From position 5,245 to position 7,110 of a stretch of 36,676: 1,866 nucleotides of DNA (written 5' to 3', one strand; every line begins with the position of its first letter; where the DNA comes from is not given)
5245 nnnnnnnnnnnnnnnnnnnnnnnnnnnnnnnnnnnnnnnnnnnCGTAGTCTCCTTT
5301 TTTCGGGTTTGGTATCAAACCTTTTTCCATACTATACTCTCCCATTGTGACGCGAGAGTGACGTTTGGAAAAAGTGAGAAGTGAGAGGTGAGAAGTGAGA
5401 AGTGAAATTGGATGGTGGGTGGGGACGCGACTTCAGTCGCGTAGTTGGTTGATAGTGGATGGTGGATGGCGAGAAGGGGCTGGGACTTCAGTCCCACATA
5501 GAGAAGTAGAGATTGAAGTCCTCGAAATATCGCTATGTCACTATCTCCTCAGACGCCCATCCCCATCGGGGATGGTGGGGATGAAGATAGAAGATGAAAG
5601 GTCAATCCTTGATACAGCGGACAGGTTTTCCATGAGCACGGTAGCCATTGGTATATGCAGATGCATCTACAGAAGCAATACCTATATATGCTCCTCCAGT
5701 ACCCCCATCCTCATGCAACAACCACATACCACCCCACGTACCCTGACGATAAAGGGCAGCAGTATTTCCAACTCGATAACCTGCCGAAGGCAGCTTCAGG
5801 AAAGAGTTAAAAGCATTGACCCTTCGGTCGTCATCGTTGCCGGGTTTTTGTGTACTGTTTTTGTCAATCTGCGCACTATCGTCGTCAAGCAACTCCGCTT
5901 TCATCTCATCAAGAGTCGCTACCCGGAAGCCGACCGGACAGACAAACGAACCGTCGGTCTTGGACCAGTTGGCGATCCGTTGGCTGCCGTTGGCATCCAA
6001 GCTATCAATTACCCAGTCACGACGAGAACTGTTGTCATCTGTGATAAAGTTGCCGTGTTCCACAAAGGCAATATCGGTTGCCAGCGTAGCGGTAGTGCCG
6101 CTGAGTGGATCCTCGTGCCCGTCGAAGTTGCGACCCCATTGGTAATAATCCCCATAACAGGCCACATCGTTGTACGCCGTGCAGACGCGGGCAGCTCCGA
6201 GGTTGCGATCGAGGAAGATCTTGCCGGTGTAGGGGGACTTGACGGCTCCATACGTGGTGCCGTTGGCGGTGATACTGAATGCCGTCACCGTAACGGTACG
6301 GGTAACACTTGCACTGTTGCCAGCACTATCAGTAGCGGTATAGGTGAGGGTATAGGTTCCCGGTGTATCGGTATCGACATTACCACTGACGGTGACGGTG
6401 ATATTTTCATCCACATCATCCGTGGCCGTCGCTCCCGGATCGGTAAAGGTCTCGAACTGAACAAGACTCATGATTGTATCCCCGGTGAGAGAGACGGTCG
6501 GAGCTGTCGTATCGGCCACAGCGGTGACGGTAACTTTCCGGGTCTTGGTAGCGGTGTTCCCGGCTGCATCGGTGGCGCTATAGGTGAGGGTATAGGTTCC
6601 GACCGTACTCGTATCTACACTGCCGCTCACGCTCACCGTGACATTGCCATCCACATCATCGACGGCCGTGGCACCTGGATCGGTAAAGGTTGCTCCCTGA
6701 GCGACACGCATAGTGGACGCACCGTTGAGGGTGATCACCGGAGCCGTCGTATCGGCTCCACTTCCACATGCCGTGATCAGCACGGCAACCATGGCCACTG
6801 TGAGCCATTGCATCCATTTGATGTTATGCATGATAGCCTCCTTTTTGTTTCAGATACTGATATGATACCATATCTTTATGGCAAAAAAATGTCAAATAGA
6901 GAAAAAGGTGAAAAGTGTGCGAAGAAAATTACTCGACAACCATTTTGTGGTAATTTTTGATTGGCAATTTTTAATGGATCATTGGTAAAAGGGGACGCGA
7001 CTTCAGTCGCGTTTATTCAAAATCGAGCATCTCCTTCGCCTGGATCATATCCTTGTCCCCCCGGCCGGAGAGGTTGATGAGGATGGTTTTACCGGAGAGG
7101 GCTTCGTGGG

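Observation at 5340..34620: One modular hairpin-repeat system (REP/BIME-like mosaic) fills almost every longer intergenic region of a housekeeping segment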

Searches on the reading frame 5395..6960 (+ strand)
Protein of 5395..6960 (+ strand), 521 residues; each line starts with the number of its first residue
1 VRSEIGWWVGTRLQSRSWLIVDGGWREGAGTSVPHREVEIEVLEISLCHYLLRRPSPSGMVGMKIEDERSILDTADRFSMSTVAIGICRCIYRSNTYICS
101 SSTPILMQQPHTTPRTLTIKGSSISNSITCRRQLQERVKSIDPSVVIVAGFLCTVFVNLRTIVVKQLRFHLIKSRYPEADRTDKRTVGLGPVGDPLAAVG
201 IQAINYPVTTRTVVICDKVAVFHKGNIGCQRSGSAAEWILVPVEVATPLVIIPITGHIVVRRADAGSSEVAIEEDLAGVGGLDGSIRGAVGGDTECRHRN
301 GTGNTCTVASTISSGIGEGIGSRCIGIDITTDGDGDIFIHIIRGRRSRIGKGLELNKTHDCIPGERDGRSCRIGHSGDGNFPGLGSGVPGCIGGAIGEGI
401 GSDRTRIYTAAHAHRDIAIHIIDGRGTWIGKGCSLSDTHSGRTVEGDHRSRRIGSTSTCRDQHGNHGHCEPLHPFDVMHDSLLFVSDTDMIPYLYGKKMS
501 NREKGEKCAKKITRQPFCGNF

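Call 88: search_protein_families(library=pfam, proteins=[window:5395-6960:+], max_evalue=0.001)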
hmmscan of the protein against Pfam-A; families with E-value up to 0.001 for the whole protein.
window:5395-6960:+ (521 aa): 0 families

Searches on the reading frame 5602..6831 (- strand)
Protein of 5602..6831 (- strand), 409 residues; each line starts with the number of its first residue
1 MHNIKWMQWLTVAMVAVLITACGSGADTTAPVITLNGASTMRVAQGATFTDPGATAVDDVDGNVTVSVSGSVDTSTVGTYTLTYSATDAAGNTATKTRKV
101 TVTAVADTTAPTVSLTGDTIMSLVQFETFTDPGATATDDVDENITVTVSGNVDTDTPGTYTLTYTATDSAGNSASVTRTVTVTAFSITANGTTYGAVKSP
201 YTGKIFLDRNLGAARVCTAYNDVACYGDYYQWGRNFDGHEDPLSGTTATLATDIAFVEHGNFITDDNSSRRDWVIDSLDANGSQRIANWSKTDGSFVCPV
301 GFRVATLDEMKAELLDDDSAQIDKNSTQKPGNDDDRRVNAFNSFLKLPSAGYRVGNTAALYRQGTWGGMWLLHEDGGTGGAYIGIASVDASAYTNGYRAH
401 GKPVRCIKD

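Call 17: search_protein_families(library=pfam, proteins=[window:5602-6831:-])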
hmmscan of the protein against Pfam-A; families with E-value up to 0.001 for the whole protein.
window:5602-6831:- (409 aa): 11 families
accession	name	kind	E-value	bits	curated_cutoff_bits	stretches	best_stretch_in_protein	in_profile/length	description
PF16403.11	Bact_surface_Ig-like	-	1.2e-46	157.1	27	2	33-102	1-71/71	Bacterial surface protein, Ig-like domain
PF18981.6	InlK_D3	-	1.4e-08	35.2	25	1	133-182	27-73/75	Internalin K domain (D3/D4)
PF23237.1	HYR_4C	-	1.2e-06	29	27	1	132-182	22-73/73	HYR-like domain with 4 cysteines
PF02494.22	HYR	-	1.4e-06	29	21.7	0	48-102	28-81/81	HYR domain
PF07523.18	Big_3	-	6.3e-06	26.8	21.2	0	145-182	36-68/68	Bacterial Ig-like domain (group 3)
PF19077.6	Big_13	-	9.4e-06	26.5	27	0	55-102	55-100/102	Bacterial Ig-like domain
PF00028.23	Cadherin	-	1.2e-05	26.1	28.8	0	143-183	50-91/93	Cadherin domain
PF15418.12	DUF4625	-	1.9e-05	25.4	27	0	156-182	104-130/131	Domain of unknown function (DUF4625)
PF12245.14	Big_3_2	-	3.2e-05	24.5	23.3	0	53-101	65-119/122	Bacterial Ig-like domain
PF13750.12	Big_3_3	-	0.0001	22.4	27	0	73-150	10-88/157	Bacterial Ig-like domain (group 3)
PF05345.18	He_PIG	-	0.00013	22.8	24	0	145-183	58-96/96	Putative Ig domain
